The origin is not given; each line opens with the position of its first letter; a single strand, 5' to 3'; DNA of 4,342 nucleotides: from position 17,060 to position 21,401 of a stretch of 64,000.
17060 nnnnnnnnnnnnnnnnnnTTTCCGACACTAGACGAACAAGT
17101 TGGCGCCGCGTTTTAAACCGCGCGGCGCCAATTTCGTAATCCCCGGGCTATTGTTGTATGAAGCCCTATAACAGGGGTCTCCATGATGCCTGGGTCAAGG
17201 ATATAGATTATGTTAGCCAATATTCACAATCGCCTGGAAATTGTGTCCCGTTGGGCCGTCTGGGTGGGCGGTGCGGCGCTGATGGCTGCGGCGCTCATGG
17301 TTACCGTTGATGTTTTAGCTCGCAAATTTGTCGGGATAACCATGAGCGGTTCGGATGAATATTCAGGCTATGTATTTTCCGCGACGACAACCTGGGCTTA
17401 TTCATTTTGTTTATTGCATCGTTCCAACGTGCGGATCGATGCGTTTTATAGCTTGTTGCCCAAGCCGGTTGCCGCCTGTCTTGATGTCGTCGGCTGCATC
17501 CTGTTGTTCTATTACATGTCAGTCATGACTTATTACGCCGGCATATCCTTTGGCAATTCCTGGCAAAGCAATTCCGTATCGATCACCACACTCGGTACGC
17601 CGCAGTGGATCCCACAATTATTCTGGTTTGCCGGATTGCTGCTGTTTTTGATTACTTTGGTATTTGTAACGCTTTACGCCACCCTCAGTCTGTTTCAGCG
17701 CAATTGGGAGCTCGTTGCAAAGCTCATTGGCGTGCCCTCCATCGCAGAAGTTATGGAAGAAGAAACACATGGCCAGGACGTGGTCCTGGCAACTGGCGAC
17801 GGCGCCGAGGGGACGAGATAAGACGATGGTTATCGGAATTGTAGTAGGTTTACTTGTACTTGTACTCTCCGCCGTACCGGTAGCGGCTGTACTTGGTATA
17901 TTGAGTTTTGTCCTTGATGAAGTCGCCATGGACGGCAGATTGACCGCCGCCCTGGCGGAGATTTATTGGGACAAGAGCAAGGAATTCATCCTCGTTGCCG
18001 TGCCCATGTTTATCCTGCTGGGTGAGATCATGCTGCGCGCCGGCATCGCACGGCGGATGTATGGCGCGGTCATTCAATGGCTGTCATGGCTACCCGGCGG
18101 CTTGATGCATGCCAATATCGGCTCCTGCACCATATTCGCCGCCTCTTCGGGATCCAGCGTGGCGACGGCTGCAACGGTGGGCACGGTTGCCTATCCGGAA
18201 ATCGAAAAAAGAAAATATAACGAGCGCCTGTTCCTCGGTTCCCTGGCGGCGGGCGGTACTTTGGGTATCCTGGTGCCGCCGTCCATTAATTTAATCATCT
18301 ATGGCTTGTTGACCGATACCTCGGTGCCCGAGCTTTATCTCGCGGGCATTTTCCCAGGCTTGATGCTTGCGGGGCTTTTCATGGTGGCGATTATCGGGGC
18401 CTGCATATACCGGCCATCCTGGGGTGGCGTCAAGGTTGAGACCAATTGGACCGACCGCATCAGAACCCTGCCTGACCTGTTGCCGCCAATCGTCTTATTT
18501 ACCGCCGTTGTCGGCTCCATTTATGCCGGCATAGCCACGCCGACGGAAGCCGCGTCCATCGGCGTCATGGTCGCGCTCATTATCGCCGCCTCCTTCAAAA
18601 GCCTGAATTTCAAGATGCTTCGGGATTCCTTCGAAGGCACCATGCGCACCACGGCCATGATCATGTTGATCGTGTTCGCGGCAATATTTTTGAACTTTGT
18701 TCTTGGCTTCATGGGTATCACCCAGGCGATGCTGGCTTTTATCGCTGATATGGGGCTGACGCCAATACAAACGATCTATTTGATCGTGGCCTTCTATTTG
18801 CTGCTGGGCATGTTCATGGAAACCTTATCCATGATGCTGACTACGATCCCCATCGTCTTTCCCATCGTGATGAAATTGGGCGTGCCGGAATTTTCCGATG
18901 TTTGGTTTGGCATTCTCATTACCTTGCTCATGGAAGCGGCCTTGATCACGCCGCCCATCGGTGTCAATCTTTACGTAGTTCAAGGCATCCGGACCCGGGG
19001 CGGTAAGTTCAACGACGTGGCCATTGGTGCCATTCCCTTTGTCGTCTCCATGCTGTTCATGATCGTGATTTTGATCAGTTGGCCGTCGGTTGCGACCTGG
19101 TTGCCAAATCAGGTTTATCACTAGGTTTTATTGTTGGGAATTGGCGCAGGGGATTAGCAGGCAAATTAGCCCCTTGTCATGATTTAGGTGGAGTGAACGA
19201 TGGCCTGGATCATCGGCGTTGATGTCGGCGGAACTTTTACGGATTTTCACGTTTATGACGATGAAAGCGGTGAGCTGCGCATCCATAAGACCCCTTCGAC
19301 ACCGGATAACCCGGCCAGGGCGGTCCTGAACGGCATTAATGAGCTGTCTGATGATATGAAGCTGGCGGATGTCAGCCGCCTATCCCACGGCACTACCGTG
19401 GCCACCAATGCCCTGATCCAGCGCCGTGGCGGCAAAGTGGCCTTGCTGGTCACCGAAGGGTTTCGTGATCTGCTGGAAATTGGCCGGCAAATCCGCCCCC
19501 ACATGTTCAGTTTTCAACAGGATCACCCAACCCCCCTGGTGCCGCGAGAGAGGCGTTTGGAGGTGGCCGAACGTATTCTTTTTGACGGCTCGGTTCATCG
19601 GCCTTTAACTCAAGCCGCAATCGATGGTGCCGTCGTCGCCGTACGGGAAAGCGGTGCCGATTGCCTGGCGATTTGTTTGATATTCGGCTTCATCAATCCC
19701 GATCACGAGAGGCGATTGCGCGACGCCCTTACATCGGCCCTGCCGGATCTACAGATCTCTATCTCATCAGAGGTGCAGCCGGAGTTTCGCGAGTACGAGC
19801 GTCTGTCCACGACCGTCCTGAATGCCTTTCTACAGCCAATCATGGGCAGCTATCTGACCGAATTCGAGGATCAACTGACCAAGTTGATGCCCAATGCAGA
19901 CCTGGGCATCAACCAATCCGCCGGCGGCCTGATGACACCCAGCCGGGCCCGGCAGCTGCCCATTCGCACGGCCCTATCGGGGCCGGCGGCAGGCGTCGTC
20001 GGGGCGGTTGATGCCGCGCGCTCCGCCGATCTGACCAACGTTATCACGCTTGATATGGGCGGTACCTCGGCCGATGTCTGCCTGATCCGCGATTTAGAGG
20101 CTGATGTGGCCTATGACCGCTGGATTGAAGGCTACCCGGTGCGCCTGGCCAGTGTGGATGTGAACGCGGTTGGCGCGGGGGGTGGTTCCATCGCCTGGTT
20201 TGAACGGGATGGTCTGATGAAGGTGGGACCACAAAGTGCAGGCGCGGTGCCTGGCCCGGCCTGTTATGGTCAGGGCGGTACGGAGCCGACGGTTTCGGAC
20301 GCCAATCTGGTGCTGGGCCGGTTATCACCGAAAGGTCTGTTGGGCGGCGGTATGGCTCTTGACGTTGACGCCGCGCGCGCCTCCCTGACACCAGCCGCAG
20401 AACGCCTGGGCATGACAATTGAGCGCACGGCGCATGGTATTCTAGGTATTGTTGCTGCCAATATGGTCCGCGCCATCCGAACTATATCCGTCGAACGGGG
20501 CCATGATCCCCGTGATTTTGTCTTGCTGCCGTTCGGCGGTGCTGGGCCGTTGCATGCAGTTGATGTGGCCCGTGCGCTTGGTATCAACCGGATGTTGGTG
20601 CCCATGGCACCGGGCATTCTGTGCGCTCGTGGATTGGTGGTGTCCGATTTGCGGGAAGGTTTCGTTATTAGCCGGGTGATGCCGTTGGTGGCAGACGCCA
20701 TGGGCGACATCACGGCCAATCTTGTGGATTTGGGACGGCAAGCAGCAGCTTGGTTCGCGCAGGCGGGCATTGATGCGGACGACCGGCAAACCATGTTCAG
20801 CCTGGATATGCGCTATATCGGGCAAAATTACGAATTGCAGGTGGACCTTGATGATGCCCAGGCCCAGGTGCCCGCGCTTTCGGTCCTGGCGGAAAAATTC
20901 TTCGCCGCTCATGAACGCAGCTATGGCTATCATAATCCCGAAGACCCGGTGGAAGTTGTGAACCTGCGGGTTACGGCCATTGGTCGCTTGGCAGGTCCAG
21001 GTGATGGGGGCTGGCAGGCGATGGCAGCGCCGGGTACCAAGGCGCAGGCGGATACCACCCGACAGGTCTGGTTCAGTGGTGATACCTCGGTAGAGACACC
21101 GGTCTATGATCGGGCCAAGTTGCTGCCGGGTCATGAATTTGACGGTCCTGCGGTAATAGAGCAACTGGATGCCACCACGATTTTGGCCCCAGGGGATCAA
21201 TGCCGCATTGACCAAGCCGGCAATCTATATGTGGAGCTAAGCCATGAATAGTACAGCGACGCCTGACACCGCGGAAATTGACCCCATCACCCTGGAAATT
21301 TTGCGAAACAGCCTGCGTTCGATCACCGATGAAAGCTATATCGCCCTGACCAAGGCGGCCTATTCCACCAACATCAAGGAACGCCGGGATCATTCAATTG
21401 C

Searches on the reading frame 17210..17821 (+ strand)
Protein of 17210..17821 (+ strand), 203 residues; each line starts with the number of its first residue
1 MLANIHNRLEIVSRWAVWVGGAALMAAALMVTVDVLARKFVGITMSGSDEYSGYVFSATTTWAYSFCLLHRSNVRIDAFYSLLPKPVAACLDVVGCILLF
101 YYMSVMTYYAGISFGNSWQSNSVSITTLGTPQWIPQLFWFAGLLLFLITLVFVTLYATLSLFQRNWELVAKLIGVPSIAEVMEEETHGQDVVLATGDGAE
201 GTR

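Call 7: search_protein_families(library=pfam, proteins=[window:17210-17821:+])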
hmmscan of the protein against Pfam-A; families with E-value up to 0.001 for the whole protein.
window:17210-17821:+ (203 aa): 1 family
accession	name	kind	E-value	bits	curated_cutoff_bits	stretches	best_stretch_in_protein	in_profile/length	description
PF04290.18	DctQ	-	3.9e-18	66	28.3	1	28-151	2-123/132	Tripartite ATP-independent periplasmic transporters, DctQ component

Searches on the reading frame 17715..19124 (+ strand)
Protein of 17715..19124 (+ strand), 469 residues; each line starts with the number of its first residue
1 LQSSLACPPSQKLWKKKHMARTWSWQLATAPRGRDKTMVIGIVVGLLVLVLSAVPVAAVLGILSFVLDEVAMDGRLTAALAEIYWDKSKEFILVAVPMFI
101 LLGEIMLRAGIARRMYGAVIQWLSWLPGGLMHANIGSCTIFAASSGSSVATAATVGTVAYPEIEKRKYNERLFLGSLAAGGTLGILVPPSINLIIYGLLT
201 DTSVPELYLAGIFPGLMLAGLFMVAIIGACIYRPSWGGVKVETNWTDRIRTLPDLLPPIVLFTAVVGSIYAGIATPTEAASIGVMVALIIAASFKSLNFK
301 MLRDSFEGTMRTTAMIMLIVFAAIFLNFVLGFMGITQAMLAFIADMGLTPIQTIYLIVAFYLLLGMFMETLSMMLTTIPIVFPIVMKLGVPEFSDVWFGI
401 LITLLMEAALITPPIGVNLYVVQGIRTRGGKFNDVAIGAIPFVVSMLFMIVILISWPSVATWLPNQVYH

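Call 7: search_protein_families(library=pfam, proteins=[window:17715-19124:+])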
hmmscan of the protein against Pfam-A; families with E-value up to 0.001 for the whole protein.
window:17715-19124:+ (469 aa): 1 family
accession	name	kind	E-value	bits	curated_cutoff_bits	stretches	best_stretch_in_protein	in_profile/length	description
PF06808.19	DctM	-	8.3e-78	262.5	23.8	1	43-458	1-412/413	Tripartite ATP-independent periplasmic transporter, DctM component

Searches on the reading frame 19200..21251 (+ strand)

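Call 7: search_protein_families(library=pfam, proteins=[window:19200-21251:+])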
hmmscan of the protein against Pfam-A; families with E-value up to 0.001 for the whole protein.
window:19200-21251:+ (683 aa): 3 families
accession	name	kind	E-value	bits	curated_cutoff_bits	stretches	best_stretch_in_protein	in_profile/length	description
PF01968.24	Hydantoinase_A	-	3e-93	312.7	22.9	1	201-486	1-289/291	Hydantoinase/oxoprolinase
PF05378.19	Hydant_A_N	-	3.7e-52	177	25.2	1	5-178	2-173/176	Hydantoinase/oxoprolinase N-terminal region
PF19278.4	Hydant_A_C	-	1.4e-10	41.3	21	1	500-672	10-184/193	Hydantoinase/oxoprolinase C-terminal domain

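Call 55: search_protein_families(library=ncbifam, proteins=[window:19200-21251:+], max_evalue=1e-10)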
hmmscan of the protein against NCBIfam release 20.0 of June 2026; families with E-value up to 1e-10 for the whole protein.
window:19200-21251:+ (683 aa): 3 families
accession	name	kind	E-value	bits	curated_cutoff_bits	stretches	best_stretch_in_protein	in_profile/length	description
NF050156.1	CapLactmsAlpCapA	equivalog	3.6e-177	590.7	1000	1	5-677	3-684/689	caprolactamase subunit alpha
NF042975.2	AcphenoCarb_ApcC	equivalog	1.8e-86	290.9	1500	1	5-673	11-704/733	acetophenone carboxylase subunit gamma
NF042960.1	AcphenoCarb_ApcA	equivalog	7.3e-57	193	1250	1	140-676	125-653/658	acetophenone carboxylase subunit alpha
